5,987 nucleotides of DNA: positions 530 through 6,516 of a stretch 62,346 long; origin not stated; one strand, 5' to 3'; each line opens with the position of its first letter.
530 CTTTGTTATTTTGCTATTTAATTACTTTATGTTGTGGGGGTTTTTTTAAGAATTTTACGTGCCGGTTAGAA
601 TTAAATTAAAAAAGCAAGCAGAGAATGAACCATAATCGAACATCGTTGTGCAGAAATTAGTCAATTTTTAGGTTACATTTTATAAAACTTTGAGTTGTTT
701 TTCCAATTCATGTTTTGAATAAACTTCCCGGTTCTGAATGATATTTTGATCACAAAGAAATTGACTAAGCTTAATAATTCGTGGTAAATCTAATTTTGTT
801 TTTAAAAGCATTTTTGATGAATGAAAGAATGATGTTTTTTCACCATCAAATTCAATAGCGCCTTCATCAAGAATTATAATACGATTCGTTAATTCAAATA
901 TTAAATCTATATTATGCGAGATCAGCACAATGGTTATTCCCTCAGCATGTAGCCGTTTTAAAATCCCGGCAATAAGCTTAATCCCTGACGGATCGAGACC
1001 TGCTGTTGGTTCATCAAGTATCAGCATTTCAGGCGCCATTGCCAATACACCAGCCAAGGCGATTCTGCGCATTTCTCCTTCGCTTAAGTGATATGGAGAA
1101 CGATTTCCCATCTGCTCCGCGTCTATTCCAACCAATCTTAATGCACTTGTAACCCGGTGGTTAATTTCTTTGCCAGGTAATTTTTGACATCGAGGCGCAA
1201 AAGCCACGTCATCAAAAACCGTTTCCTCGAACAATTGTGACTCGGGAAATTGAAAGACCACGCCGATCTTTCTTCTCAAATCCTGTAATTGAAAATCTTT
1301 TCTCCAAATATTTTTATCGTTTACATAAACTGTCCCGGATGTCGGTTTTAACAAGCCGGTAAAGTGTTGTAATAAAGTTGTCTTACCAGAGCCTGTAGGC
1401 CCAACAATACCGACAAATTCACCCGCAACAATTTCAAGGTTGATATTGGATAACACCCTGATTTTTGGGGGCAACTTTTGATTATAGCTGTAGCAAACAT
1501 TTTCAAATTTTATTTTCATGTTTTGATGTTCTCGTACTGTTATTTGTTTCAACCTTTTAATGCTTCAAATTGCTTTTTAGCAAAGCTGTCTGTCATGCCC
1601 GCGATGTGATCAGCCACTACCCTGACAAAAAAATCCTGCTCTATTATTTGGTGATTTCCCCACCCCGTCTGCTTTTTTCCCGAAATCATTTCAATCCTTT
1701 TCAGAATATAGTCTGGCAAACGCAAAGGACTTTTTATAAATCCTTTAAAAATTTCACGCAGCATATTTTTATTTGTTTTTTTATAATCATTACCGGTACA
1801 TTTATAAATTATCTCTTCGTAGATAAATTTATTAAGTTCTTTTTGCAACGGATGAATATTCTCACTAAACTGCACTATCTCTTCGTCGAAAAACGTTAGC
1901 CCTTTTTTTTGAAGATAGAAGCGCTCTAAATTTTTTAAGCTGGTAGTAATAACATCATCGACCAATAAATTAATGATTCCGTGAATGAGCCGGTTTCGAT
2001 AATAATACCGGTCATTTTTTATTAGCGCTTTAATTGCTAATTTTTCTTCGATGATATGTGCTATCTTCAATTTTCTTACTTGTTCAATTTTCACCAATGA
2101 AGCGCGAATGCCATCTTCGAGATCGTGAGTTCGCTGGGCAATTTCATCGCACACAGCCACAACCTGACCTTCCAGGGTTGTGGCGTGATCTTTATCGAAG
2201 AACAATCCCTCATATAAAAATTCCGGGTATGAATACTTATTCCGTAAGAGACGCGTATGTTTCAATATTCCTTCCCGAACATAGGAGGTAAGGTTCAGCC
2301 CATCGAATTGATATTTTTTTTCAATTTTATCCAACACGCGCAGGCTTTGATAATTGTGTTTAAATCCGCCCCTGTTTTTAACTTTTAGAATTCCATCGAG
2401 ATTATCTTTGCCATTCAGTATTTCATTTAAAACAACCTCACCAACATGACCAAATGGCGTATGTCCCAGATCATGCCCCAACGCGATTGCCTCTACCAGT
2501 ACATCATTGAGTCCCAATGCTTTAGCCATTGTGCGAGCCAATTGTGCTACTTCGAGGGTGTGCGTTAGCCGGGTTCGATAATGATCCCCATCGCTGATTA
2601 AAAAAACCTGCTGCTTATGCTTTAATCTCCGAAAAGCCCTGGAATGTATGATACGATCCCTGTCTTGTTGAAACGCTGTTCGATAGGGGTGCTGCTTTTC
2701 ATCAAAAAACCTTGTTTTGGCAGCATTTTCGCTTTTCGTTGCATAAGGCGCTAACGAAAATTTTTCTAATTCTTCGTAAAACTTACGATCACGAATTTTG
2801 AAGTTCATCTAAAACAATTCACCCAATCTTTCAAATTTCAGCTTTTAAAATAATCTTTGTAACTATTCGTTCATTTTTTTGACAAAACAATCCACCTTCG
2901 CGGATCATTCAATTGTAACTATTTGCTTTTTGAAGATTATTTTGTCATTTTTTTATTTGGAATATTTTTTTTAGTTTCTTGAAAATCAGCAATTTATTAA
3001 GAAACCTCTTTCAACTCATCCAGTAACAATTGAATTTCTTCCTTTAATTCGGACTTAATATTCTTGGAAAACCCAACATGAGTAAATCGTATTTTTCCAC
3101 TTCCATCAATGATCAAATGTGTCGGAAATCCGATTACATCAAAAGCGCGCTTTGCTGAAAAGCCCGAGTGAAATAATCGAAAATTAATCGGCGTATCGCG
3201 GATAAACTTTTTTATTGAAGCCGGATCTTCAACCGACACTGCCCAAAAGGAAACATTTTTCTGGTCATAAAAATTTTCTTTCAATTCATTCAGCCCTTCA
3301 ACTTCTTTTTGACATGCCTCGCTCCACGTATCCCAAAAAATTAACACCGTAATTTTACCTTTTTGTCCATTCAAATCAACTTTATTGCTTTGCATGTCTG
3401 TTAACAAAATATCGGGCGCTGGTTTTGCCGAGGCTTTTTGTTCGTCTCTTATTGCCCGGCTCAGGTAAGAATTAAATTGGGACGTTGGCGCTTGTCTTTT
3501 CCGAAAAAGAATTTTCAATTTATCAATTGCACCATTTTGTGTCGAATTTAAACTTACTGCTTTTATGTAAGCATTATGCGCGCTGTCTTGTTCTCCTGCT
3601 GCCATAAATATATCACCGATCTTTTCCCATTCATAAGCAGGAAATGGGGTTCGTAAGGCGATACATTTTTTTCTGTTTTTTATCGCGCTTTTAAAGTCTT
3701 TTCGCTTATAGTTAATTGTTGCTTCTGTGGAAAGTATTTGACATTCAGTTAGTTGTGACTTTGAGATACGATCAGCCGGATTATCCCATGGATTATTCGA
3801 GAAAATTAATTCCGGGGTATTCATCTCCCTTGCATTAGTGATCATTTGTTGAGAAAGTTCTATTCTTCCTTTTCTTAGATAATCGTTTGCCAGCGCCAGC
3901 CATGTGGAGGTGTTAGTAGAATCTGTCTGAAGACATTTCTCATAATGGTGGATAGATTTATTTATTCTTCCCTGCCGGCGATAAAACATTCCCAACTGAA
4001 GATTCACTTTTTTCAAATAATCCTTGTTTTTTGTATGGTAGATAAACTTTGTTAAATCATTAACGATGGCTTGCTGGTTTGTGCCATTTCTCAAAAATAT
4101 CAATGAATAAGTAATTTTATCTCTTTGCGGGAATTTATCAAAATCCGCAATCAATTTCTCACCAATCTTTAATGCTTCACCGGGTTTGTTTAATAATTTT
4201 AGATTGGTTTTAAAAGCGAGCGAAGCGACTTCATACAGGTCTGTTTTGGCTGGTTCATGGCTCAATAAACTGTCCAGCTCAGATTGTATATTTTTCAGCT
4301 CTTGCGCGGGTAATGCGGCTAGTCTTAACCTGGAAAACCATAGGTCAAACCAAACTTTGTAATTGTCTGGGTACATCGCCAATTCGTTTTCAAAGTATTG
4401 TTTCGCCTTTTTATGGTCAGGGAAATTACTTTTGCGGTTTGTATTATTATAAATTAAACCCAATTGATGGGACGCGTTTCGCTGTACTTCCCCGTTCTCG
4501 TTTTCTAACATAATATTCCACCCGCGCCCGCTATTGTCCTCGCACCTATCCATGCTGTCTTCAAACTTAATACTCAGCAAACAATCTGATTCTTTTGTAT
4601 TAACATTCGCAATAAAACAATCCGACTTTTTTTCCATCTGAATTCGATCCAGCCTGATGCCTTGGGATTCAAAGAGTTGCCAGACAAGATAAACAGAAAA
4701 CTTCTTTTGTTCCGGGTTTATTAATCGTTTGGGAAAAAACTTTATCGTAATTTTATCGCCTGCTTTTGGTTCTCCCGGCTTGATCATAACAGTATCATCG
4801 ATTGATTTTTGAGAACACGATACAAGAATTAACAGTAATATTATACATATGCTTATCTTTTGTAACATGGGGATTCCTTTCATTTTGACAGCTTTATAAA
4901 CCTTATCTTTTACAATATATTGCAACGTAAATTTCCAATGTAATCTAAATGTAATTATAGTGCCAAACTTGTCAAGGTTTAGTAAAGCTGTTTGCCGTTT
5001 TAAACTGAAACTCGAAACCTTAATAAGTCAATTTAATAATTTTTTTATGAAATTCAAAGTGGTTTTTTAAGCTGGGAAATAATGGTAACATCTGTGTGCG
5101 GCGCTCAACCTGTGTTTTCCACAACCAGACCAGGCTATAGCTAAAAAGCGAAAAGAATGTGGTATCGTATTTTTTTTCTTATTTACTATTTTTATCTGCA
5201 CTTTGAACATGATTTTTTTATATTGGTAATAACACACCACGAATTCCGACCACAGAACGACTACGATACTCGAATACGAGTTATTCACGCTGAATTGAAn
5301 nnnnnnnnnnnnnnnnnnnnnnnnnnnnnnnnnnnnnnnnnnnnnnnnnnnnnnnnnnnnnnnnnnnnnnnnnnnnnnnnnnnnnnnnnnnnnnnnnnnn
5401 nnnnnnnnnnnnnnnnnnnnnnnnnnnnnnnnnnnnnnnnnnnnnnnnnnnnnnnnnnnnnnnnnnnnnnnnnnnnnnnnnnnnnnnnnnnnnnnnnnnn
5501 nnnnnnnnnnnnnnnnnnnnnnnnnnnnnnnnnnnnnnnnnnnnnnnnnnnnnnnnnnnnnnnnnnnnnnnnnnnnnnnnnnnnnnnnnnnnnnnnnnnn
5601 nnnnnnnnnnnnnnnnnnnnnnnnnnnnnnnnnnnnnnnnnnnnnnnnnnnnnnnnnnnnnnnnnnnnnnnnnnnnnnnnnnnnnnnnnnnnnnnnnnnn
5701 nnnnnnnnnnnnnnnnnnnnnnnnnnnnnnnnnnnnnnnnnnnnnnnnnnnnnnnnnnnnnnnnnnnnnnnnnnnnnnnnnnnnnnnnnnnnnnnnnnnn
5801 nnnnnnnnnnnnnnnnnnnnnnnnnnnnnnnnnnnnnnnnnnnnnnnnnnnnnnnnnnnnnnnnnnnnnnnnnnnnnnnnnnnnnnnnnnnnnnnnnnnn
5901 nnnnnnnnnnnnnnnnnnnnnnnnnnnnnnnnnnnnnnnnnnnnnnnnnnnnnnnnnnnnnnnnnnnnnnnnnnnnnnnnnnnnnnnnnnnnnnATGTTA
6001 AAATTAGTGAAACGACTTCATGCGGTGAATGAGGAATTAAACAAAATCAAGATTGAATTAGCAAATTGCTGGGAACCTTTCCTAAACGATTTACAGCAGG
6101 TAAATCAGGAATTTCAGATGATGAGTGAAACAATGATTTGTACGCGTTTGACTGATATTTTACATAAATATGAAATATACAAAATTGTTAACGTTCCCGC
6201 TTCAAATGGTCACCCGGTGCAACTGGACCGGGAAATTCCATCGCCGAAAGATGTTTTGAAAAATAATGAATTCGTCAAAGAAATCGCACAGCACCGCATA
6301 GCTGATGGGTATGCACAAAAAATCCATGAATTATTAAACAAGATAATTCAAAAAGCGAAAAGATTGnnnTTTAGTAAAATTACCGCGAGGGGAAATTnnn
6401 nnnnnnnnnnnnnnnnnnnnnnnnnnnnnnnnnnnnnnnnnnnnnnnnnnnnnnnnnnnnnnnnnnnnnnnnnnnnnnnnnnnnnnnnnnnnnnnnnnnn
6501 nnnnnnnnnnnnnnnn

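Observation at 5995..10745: Three-gene TPR-CHAT (caspase-like protease) operon with a membrane-anchored coiled-coil partner: candidate protease-triggered conflict/defence system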

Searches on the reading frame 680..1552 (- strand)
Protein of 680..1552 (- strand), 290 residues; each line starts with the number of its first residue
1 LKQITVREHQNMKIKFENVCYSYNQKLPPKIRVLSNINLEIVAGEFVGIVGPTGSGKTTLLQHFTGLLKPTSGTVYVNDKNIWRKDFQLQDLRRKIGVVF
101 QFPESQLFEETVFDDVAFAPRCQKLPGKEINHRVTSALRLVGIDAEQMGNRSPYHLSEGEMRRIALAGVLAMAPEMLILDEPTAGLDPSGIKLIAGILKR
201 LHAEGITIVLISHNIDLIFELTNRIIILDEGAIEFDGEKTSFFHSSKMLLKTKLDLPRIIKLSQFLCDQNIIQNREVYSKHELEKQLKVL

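Call 15: search_protein_families(library=pfam, proteins=[window:680-1552:-], max_evalue=0.00001)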
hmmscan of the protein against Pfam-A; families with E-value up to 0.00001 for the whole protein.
window:680-1552:- (290 aa): 2 families
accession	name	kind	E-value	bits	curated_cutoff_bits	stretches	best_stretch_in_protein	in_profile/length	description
PF00005.33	ABC_tran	-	1.4e-32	113.6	25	1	34-184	1-137/137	ABC transporter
PF13304.12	AAA_21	-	1.3e-15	58.7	27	1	139-216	221-300/304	AAA domain, putative AbiEii toxin, Type IV TA system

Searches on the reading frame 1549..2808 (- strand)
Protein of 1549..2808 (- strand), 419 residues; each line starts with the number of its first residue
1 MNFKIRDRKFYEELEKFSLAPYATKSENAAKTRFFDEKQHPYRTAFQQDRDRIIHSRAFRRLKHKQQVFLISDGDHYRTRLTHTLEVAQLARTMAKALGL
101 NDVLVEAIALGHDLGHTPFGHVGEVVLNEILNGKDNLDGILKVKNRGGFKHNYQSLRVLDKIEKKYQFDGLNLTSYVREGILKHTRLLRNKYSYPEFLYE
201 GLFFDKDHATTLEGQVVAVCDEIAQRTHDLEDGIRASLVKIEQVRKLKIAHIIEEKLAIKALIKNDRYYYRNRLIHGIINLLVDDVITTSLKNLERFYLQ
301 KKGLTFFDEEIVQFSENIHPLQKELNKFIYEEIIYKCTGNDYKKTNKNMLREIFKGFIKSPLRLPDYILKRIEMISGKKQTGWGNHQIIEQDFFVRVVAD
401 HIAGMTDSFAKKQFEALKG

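Call 15: search_protein_families(library=pfam, proteins=[window:1549-2808:-], max_evalue=0.00001)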
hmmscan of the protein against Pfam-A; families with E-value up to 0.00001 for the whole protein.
window:1549-2808:- (419 aa): 2 families
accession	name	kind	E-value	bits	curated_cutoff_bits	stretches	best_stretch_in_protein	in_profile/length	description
PF01966.28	HD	-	3.7e-14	53.4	22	1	80-223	1-113/116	HD domain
PF13286.11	HD_assoc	-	1e-10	42.5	22.2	1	312-415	1-90/91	Phosphohydrolase-associated domain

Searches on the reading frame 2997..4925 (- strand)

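Call 3: search_protein_families(library=pfam, proteins=[window:2997-4925:-], max_evalue=0.1)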
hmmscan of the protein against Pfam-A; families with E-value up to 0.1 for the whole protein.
window:2997-4925:- (642 aa): 21 families
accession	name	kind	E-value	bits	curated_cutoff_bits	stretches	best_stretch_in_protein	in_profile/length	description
PF00578.27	AhpC-TSA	-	6.1e-19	68.6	26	1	501-614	3-123/124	AhpC/TSA family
PF08534.16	Redoxin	-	5.9e-15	55.8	26.6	1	500-627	3-144/148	Redoxin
PF07719.23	TPR_2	-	2.9e-11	43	27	1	310-338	6-34/34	Tetratricopeptide repeat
PF13905.12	Thioredoxin_8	-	2.6e-09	37.7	27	1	523-612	1-94/94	Thioredoxin-like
PF13428.12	TPR_14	-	4.2e-08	33.5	23.5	1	308-347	4-43/44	Tetratricopeptide repeat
PF13181.12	TPR_8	-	5.4e-08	32.8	25.7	1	307-337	3-33/34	Tetratricopeptide repeat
PF13414.12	TPR_11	-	3.7e-07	30.2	26.8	1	315-353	4-42/42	TPR repeat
PF13424.12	TPR_12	-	4.1e-07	30.5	30.1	1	309-367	7-66/77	Tetratricopeptide repeat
PF00515.34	TPR_1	-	3.8e-06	26.9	27.8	1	310-338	6-34/34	Tetratricopeptide repeat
PF14559.12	TPR_19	-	2.8e-05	24.8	25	1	317-363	3-49/68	Tetratricopeptide repeat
PF23914.1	TPR_CcmH_CycH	-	0.00011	22.5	42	0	430-465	50-85/158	Cytochrome c-type biogenesis protein H TPR domain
PF13098.12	Thioredoxin_2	-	0.00081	20.1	27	1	521-619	3-94/104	Thioredoxin-like domain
PF09976.15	TPR_21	-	0.0017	18.6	25.5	1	428-464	144-180/193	Tetratricopeptide repeat-like domain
PF25063.1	ARM_TT21_C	-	0.0041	17.5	35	0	271-336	61-126/209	Tetratricopeptide repeat protein 21 C-terminal ARM domain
PF13431.12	TPR_17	-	0.0074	16.9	24.4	0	327-360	1-34/34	Tetratricopeptide repeat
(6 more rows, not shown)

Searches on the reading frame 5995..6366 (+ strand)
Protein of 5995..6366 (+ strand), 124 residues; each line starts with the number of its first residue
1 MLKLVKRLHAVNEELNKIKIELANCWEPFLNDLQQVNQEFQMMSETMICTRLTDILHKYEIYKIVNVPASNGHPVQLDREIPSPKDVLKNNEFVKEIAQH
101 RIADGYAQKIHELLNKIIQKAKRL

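Call 3: search_protein_families(library=pfam, proteins=[window:5995-6366:+], max_evalue=0.1)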
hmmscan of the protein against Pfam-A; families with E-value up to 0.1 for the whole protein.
window:5995-6366:+ (124 aa): 0 families

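Call 4: search_protein_families(library=ncbifam, proteins=[window:5995-6366:+], max_evalue=0.1)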
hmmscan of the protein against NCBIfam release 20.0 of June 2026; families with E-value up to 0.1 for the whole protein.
window:5995-6366:+ (124 aa): 0 families

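Call 5: search_protein_families(library=padloc, proteins=[window:5995-6366:+], max_evalue=0.1)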
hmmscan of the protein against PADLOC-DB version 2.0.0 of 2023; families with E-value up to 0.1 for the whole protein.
window:5995-6366:+ (124 aa): 0 families

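Call 94: predict_structure(protein=window:5995-6366:+)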
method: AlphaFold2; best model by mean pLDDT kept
length: 124 residues; sequences in the alignment: 1
mean_pLDDT: 53.4   pTM: 0.41
mean pLDDT of the five models: 53.4, 53.0, 51.7, 51.0, 49.9
residues with pLDDT >= 90: 0; 70-90: 13; 50-70: 59; < 50: 52
segments of 3 or more residues with pLDDT < 50: 62-105, 107-109
pLDDT, mean of each block of 10 residues (from residue 1): 69 69 63 66 57 63 37 34 40 44 47 52 53
secondary structure, 60 per line:
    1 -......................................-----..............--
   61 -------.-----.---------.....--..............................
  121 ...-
elements in order: H2-39 H45-58 H84-88 H91-123

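Call 100: search_protein_families(library=pfam, alignment_id=A6, max_evalue=5)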
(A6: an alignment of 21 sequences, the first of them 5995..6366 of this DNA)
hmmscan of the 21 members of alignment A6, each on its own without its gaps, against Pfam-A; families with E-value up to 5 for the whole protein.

A. member 1, window:5995-6366:+ (124 aa): 1 family
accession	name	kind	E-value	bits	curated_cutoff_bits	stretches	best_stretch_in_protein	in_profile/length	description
PF23100.1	DUF2096_N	-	0.27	12.1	26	0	79-118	18-57/96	DUF2096 N-terminal four-helical bundle domain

B. families by the number of members that match (of 21 scanned): 49 families (the first 25 are shown)
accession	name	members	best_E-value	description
PF08336.16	P4Ha_N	3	0.048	Prolyl 4-Hydroxylase alpha-subunit, N-terminal region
PF25014.1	NET2A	2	0.0048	NET2A-like domain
PF11711.13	Tim54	2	0.0082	Inner membrane protein import complex subunit Tim54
PF11588.13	DUF3243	2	0.075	Protein of unknown function (DUF3243)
PF14388.11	DUF4419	2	0.078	Domain of unknown function (DUF4419)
PF23615.1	Chromo_MIT1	2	0.1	MIT1 Chromo domain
PF14479.11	HeLo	2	0.11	Prion-inhibition and propagation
PF19443.4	DAHL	1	0.006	DAHL domain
PF15460.11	SAS4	1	0.0071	Something about silencing, SAS, complex subunit 4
PF06008.19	Laminin_I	1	0.0082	Laminin Domain I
PF24286.1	DUF7474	1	0.0085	Family of unknown function (DUF7474)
PF08771.16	FRB_dom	1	0.024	FKBP12-rapamycin binding domain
PF11267.13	DUF3067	1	0.029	Domain of unknown function (DUF3067)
PF12486.13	VasL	1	0.037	Type VI secretion system, EvfB, or VasL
PF10360.14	DUF2433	1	0.04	Protein of unknown function (DUF2433)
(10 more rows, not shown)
